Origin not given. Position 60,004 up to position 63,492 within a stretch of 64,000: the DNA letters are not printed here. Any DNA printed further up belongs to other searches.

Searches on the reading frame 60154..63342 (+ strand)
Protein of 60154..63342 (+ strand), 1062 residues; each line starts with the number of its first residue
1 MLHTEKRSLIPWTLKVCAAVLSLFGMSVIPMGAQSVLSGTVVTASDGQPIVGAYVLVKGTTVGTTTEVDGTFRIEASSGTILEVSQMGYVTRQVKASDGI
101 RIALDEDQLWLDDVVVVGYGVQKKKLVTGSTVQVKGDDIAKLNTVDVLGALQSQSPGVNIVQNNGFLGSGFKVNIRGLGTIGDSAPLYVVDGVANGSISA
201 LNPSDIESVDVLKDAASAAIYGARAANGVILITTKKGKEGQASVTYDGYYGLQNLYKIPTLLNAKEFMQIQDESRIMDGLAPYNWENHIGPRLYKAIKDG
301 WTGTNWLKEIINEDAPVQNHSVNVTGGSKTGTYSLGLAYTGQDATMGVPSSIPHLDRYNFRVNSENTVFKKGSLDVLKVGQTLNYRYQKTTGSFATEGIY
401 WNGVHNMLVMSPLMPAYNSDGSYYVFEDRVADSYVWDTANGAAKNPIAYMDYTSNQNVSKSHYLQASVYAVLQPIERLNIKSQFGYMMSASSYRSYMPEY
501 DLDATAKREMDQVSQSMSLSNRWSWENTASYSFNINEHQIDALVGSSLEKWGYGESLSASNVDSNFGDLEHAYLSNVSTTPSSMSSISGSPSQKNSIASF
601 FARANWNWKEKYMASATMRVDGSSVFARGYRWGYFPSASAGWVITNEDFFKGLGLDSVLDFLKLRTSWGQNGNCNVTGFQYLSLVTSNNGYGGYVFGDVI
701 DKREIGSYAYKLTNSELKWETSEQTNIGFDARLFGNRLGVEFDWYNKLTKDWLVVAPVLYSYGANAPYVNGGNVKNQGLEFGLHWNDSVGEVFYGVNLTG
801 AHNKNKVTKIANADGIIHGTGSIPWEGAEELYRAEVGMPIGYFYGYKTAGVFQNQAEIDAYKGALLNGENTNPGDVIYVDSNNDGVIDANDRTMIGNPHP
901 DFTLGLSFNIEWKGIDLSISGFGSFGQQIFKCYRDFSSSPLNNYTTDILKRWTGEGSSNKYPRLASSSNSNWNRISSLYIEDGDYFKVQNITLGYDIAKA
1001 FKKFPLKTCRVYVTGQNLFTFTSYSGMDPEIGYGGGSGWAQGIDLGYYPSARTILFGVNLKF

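Call 3: search_protein_families(library=pfam, proteins=[window:60154-63342:+], max_evalue=0.01)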
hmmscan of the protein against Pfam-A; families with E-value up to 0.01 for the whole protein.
window:60154-63342:+ (1062 aa): 4 families
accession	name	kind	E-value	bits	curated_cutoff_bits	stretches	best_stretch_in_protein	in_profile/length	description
PF07715.20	Plug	-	6.6e-19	68.8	23.9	1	125-229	3-107/107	TonB-dependent Receptor Plug Domain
PF13715.12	CarbopepD_reg_2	-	2.6e-15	56.6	32.2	1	37-116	1-88/88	CarboxypepD_reg-like domain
PF13620.12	CarboxypepD_reg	-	2e-07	31.7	32.3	1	37-95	2-65/82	Carboxypeptidase regulatory-like domain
PF07210.18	DUF1416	-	0.0058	17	23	0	28-97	13-86/97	Protein of unknown function (DUF1416)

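Call 4: search_protein_families(library=ncbifam, proteins=[window:60154-63342:+], max_evalue=0.001)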
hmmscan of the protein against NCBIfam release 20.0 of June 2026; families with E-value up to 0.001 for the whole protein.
window:60154-63342:+ (1062 aa): 2 families
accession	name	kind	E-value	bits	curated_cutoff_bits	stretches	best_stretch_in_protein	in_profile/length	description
TIGR04056.1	OMP_RagA_SusC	subfamily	1.6e-258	860.9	368.25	1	37-1062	3-981/981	SusC/RagA family TonB-linked outer membrane protein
TIGR04057.1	SusC_RagA_signa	signature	2.2e-18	65.7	46.2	1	205-235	1-31/31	SusC/RagA subfamily TonB-dependent outer membrane receptor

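Call 16: find_encoding_contigs(protein=window:60154-63342:+, flank=10000, max_places=4)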
Protein window:60154-63342:+ (1062 aa): 23 contigs read that carry it; 4 places shown.
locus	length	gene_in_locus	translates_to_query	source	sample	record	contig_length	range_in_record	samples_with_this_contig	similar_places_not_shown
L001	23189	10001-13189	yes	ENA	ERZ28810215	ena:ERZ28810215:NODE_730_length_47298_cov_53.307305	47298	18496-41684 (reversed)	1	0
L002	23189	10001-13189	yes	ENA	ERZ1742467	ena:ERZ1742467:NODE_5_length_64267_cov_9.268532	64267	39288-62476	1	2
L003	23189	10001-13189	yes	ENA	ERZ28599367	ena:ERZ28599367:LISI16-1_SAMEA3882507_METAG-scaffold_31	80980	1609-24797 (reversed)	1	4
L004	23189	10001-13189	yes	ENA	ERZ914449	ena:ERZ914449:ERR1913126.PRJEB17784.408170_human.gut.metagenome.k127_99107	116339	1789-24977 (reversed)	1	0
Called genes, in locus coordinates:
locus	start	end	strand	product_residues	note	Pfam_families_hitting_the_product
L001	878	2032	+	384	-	PF09113:N-glycanase_C (weak)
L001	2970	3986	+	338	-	PF00135:COesterase, PF20434:BD-FAE, PF00326:Peptidase_S9 (faint), PF07859:Abhydrolase_3 (weak)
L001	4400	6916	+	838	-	PF02927:CelD_N, PF00759:Glyco_hydro_9, PF01522:Polysacc_deac_1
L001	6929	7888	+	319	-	PF00480:ROK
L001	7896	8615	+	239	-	PF07690:MFS_1, PF00083:Sugar_tr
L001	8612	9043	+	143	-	-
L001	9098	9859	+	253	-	PF13580:SIS_2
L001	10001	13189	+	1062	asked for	PF13620:CarboxypepD_reg, PF13715:CarbopepD_reg_2, PF07715:Plug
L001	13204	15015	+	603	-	PF14322:SusD-like_3, PF07980:SusD_RagB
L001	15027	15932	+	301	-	-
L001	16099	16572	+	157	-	PF14289:DUF4369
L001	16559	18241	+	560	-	PF19529:DUF6057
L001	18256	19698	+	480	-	PF07676:PD40 (faint), PF26549:Tricorn_N (weak)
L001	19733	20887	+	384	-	PF00704:Glyco_hydro_18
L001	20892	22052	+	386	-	PF01979:Amidohydro_1, PF07969:Amidohydro_3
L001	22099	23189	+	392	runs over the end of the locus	PF00933:Glyco_hydro_3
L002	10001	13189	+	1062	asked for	PF13620:CarboxypepD_reg, PF13715:CarbopepD_reg_2, PF07715:Plug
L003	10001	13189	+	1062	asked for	PF13620:CarboxypepD_reg, PF13715:CarbopepD_reg_2, PF07715:Plug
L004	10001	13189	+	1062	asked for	PF13620:CarboxypepD_reg, PF13715:CarbopepD_reg_2, PF07715:Plug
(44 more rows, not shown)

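Call 30: search_solved_structures(query=L001:19733-20887:+, max_evalue=0.001)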
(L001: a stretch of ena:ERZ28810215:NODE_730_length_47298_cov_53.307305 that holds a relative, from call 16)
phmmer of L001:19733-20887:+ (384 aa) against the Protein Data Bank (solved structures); distinct sequences matched with E-value up to 0.001: 144 (the best 60 are shown).
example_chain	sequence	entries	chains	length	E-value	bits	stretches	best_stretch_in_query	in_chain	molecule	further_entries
5gzu_A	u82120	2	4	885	8.8e-49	169.8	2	94-377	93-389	Chitinase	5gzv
5gzt_B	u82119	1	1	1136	2.8e-48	168.1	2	94-377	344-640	Chitinase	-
9bug_A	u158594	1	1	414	2.9e-31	112.1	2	65-299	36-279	Exochitinase 1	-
8xbd_B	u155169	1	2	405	6.6e-31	111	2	65-292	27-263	GH18 chitinase-like superfamily protein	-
3qok_A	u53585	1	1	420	1.6e-29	106.4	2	65-292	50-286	Putative chitinase II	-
6bt9_A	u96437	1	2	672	3.1e-26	95.6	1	129-288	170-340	Chitinase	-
6inx_A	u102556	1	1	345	2.3e-25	92.7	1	69-380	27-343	N-acetylglucosaminidase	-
6tsb_AAA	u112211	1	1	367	7.4e-25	91.1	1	99-373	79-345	Peroxiredoxin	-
6t9m_AAA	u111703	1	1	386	8.6e-25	90.8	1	99-373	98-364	Peroxiredoxin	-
6hm1_A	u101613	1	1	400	1.3e-24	90.2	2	65-301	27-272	Glycoside hydrolase family 18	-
4ptm_A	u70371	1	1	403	1.4e-24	90.2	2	65-301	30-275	Glycoside hydrolase family 18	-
4nzc_A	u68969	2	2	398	1.4e-24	90.1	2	65-301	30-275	Glycoside hydrolase family 18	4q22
4lgx_A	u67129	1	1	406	1.4e-24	90.1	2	65-301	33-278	Glycoside hydrolase family 18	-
6f8n_A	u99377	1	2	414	3.8e-24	88.7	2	65-301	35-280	Glycoside hydrolase family 18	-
6kxn_A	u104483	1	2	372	2.3e-23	86.1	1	54-286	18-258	Family 18 chitinase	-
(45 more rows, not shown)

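Call 31: search_protein_families(library=pfam, proteins=[L001:15027-15932:+, L001:16099-16572:+, L001:16559-18241:+, L001:18256-19698:+, L001:19733-20887:+, L001:20892-22052:+], max_evalue=0.01)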
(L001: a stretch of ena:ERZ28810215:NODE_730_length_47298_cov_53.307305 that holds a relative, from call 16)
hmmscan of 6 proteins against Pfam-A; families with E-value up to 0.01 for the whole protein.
L001:15027-15932:+ (301 aa): 0 families

L001:16099-16572:+ (157 aa): 1 family
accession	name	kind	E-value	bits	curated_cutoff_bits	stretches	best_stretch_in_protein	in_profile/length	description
PF14289.11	DUF4369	-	7.4e-13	49.3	25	1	1-93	1-89/91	Domain of unknown function (DUF4369)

L001:16559-18241:+ (560 aa): 1 family
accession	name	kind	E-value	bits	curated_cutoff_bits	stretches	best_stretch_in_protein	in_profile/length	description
PF19529.4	DUF6057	-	1.3e-100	338.4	29.8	1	12-557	8-569/569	Family of unknown function (DUF6057)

L001:18256-19698:+ (480 aa): 2 families
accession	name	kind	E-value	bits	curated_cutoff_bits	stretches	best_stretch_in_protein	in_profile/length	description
PF07676.18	PD40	-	6.3e-14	51.9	20.9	2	382-413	6-34/38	WD40-like Beta Propeller Repeat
PF04788.19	DUF620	-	0.0019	18.1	22.5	1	351-393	30-72/243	Protein of unknown function (DUF620)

L001:19733-20887:+ (384 aa): 2 families
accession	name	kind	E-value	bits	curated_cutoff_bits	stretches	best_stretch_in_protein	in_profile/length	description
PF00704.34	Glyco_hydro_18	-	3.4e-49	168.6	29.6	1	52-365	2-317/317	Glycosyl hydrolases family 18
PF23916.1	TIM-barrel_EndoS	-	6.1e-05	23.3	27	1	133-288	76-203/238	Endo-beta-N-acetylglucosaminidase EndoS TIM-barrel domain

L001:20892-22052:+ (386 aa): 2 families
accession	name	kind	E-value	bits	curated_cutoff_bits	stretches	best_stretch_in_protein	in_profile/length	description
PF01979.26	Amidohydro_1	-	1.2e-21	77.9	25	1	54-381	2-344/345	Amidohydrolase family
PF07969.17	Amidohydro_3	-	3.4e-17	63.5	29.7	2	284-370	370-448/472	Amidohydrolase family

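Call 57: search_protein_families(library=pfam, proteins=[L001:22099-23187:+], max_evalue=0.0001)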
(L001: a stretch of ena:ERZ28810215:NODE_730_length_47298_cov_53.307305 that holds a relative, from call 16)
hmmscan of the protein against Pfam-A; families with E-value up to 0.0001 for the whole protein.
L001:22099-23187:+ (363 aa): 1 family
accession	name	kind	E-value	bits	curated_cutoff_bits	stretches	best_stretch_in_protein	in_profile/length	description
PF00933.27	Glyco_hydro_3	-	5.6e-79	266.3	27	1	37-351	2-315/316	Glycosyl hydrolase family 3 N terminal domain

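Call 67: search_protein_families(library=ncbifam, proteins=[L001:15027-15932:+, L001:16099-16572:+, L001:16559-18241:+, L001:18256-19698:+, L001:19733-20887:+, L001:20892-22052:+, L001:22099-23187:+], max_evalue=0.001)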
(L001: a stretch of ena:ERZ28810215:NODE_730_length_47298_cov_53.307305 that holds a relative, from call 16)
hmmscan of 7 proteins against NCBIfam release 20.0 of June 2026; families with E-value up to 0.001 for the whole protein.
L001:15027-15932:+ (301 aa): 0 families

L001:16099-16572:+ (157 aa): 0 families

L001:16559-18241:+ (560 aa): 0 families

L001:18256-19698:+ (480 aa): 4 families
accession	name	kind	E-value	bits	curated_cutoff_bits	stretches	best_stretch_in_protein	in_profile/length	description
TIGR02800.1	propeller_TolB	equivalog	2.2e-07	30.2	343.15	1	329-406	232-300/418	Tol-Pal system beta propeller repeat protein TolB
NF053518.1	DipepPtdsDpp5Prph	equivalog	1.1e-05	24.2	900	0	338-407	201-270/655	dipeptidyl-peptidase Dpp5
NF002183.0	PRK01029.1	equivalog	1.2e-05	24.6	405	0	304-404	256-346/429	Tol-Pal system protein TolB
NF033523.0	lasso_peptidase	equivalog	0.00046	19.1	400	0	277-364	26-120/638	Atxe2 family lasso peptide isopeptidase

L001:19733-20887:+ (384 aa): 2 families
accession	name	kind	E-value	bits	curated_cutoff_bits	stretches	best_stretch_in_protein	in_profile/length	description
NF052619.1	ChiD_Serratia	equivalog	1.8e-30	106.3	750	2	65-301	46-291/416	chitinase ChiD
NF045482.1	Endoglyc_H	equivalog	1.4e-07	31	300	1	98-214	70-175/267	endo-beta-N-acetylglucosaminidase H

L001:20892-22052:+ (386 aa): 54 families (the best 25 are shown)
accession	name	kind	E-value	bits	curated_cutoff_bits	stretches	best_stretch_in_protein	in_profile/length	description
TIGR00221.1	nagA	equivalog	1.8e-73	247.7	225.65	1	20-379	20-379/380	N-acetylglucosamine-6-phosphate deacetylase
NF008371.0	PRK11170.1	equivalog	1.5e-57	195.2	483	1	11-380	7-377/382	N-acetylglucosamine-6-phosphate deacetylase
TIGR03178.1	allantoinase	equivalog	3.6e-20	72.2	357.85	2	8-112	4-105/441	allantoinase AllB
NF004839.0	PRK06189.1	equivalog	6e-18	64.7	631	2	8-95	7-90/451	allantoinase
TIGR02033.1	D-hydantoinase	equivalog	7.3e-16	58.1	393.25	1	8-106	3-100/454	dihydropyrimidinase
NF009941.0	PRK13404.1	subfamily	7.7e-16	57.8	647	2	8-105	8-103/478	dihydropyrimidinase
NF011987.0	PRK15446.2-3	subfamily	8.6e-14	51.1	253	2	2-62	8-66/395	alpha-D-ribose 1-methylphosphonate 5-triphosphate diphosphatase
NF002668.0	PRK02382.1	equivalog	6.2e-13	48.2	452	2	19-109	11-98/436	dihydroorotase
NF006689.0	PRK09237.1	equivalog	1.6e-12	46.7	371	2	8-64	7-65/383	amidohydrolase/deacetylase family metallohydrolase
TIGR00857.1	pyrC_multi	subfamily_domain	1.7e-12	47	279.05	2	21-95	5-75/412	dihydroorotase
TIGR03121.1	one_C_dehyd_A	equivalog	1.1e-11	43.8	392.75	1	6-68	2-65/556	formylmethanofuran dehydrogenase subunit A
TIGR01975.1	isoAsp_dipep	equivalog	2.2e-11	43.6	331.25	1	312-382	306-376/389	beta-aspartyl-peptidase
TIGR02318.1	phosphono_phnM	equivalog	5.3e-11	42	390.55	1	327-381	318-374/376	phosphonate metabolism protein PhnM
NF006845.0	PRK09357.2-6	equivalog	9.1e-11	41.1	728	1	6-107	3-103/428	dihydroorotase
NF058538.1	ergo_util_ErtD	equivalog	1.3e-10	40.8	600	1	316-368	337-389/446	hydantoin-5-propionate amidohydrolase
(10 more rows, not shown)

L001:22099-23187:+ (363 aa): 7 families
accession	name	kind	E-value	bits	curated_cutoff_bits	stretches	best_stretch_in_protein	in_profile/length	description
NF003740.0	PRK05337.1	equivalog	9.2e-52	176.2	207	1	56-327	13-290/340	beta-N-acetylhexosaminidase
NF052331.1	Bet13-16Glucosase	equivalog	2.7e-27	95.3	1330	1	21-357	9-334/750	exo-beta-d-1,3/1,6-glucosidase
NF052329.1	XyloArabinsidase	equivalog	3.5e-24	84.9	1050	1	129-359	122-347/750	beta-xylosidase/alpha-l-arabinosidase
NF011678.0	PRK15098.1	equivalog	4.7e-19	68.3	666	1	25-357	35-357/765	beta-glucosidase BglX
NF041579.1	betaxyl_Flavo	equivalog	3.1e-17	62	1350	1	108-359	75-336/716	beta-xylosidase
NF052330.1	BetGlucosiCelf0468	equivalog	5.8e-12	44.7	1300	1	118-360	57-284/817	beta-d-glucosidase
NF041776.1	xylosidase_Xyl3A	equivalog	2.4e-08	32.4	1250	1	172-359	134-324/846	xylan 1,4-beta-xylosidase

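Call 96: search_solved_structures(query=L001:16559-18241:+, max_evalue=1)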
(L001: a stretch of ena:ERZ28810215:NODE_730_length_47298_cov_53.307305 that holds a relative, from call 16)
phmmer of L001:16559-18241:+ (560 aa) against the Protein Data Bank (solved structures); distinct sequences matched with E-value up to 1: 1.
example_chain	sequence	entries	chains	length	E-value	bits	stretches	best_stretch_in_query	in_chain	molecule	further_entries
3quw_A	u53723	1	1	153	0.16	14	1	428-494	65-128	Protein MMF1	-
